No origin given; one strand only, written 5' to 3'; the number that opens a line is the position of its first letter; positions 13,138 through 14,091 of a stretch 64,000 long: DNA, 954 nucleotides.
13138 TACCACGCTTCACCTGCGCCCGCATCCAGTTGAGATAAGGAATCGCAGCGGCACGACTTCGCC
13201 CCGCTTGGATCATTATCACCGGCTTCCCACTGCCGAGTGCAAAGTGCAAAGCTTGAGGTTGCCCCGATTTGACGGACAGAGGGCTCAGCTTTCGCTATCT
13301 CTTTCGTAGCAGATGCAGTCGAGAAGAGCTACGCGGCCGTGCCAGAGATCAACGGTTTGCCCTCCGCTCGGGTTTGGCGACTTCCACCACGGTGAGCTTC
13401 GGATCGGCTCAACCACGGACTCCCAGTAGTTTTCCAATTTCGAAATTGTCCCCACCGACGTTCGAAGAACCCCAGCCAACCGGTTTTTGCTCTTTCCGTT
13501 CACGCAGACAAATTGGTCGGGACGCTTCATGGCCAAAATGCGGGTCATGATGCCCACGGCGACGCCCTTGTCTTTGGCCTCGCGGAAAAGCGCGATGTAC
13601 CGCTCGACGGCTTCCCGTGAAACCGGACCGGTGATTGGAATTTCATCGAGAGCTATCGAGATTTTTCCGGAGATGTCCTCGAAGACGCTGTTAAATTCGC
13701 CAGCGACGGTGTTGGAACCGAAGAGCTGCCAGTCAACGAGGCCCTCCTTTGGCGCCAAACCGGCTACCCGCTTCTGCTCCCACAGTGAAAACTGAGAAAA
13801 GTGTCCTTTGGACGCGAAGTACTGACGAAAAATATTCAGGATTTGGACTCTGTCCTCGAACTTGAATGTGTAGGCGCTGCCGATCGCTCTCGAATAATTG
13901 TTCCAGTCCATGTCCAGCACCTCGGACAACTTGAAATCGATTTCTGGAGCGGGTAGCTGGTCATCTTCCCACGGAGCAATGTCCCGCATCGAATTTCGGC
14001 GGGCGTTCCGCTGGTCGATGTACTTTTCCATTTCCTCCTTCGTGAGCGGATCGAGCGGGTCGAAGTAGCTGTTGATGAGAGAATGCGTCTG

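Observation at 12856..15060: Low-G+C islet at tRNA-Arg(CCU) carrying a coupled two-nuclease operon with no methyltransferase: candidate undescribed defence module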

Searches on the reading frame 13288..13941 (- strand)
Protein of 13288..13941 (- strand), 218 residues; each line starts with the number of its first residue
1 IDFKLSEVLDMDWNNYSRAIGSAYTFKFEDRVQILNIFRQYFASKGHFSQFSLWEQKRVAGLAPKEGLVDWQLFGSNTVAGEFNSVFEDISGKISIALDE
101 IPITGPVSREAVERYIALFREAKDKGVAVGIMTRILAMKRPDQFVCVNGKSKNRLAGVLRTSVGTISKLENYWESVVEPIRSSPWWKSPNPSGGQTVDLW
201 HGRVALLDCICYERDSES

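Call 68: search_protein_families(library=phrogs, proteins=[window:13288-13941:-], max_evalue=0.1)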
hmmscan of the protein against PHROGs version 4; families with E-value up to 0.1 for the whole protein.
window:13288-13941:- (218 aa): 0 families

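Call 80: search_solved_structures(query=A6, max_evalue=10, show_alignments=2)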
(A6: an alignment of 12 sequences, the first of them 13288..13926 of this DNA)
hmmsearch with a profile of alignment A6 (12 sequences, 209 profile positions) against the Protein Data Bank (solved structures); distinct sequences matched with E-value up to 10: 5.
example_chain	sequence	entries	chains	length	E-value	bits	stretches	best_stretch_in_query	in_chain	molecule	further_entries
6ynx_t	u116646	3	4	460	0.057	16.2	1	13-107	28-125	ATPTT2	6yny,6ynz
6ee0_A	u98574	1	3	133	0.21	14.4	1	16-70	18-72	Kinesin-like protein KIF16B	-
2v14_A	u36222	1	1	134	0.22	14.3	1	16-70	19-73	KINESIN-LIKE MOTOR PROTEIN C20ORF23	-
4jpn_A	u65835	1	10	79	0.24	14.2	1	36-89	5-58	Minor spike protein H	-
4jpp_A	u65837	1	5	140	1.1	12.1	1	37-87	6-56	Minor spike protein H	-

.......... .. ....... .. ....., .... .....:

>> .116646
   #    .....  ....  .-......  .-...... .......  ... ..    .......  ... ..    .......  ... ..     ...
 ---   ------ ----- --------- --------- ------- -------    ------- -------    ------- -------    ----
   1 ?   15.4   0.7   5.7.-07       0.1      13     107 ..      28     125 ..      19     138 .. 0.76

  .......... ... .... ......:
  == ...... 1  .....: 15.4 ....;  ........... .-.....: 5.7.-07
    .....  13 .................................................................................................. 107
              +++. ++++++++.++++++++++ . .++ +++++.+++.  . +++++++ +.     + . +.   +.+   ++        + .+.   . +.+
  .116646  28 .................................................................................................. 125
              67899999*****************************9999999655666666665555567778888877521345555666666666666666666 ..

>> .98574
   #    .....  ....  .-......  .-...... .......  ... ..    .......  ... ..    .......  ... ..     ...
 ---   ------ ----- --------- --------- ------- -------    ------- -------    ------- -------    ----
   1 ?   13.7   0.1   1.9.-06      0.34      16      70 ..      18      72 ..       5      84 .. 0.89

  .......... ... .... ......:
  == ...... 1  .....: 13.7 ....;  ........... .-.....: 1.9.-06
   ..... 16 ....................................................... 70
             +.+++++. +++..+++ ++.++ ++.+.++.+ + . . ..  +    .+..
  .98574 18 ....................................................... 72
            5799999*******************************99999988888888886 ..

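Call 83: search_protein_representatives(alignment_id=A6)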
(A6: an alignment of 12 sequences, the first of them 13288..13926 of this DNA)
Query: 12 sequences, 209 profile positions. Proteins with E-value up to 0.001 (for the whole library): 1190; up to 1e-10: 910; up to 1e-30: 489. The best 150 are listed.
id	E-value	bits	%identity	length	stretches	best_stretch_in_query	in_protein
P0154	1.7e-80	285.9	-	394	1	2-208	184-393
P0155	1.6e-78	279.4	-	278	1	1-207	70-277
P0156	7.8e-78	277.2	-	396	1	1-208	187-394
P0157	1.4e-77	276.4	-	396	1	2-208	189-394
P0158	1.4e-77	276.4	-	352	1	1-207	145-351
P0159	1.5e-77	276.3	-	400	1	2-208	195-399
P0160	1.1e-76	273.4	-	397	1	2-208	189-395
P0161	2.1e-76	272.5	-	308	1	3-207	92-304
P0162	2.9e-76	272.1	-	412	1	3-208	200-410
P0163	4.9e-76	271.3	-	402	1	3-206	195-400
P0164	5.2e-76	271.3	-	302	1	2-208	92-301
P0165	7.1e-76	270.8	-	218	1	2-208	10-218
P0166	1.6e-75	269.7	-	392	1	1-207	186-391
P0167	3.8e-75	268.4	-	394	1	3-208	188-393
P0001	4.0e-75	268.3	-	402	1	1-208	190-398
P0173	4.6e-74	264.9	-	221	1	2-208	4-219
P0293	5.9e-61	222.1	-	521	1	2-208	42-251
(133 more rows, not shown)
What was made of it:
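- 13288..13926 (-): All-alpha C-terminal domain, residues 190-402. It is the inferred DNA-target recognition module. The domain profile finds 1190 representative proteins (call 83).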

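Call 85: find_encoding_contigs(protein=P0293, flank=6000, max_places=3)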
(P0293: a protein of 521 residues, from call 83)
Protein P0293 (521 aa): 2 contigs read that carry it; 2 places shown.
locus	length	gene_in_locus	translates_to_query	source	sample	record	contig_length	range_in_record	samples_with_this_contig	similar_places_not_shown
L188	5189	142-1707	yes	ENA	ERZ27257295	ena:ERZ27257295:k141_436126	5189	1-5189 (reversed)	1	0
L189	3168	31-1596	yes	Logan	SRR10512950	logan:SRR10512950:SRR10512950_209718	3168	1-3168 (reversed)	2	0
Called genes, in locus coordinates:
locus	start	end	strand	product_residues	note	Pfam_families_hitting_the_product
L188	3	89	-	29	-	?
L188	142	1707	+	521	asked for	PF00004:AAA (faint), PF07728:AAA_5, PF28529:McrB_lid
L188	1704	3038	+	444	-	PF10117:McrBC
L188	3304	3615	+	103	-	-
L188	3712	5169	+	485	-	PF00309:Sigma54_AID, PF04963:Sigma54_CBD, PF04552:Sigma54_DBD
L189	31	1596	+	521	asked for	PF00004:AAA (faint), PF07728:AAA_5, PF28529:McrB_lid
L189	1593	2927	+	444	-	PF10117:McrBC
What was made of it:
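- The C-domain occurs in McrB (call 85).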

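Call 86: find_encoding_contigs(protein=P0173, flank=5000, max_places=3)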
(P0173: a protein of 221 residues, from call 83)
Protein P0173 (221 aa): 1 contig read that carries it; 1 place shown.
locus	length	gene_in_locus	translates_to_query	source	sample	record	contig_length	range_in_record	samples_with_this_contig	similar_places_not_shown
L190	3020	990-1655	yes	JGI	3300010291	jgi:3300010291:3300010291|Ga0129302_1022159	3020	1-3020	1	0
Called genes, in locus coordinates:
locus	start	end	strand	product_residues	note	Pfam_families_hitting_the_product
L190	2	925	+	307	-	?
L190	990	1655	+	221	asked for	-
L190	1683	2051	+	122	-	-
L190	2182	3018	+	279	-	?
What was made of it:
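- The C-domain also exists as a stand-alone protein away from any nuclease (call 86).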
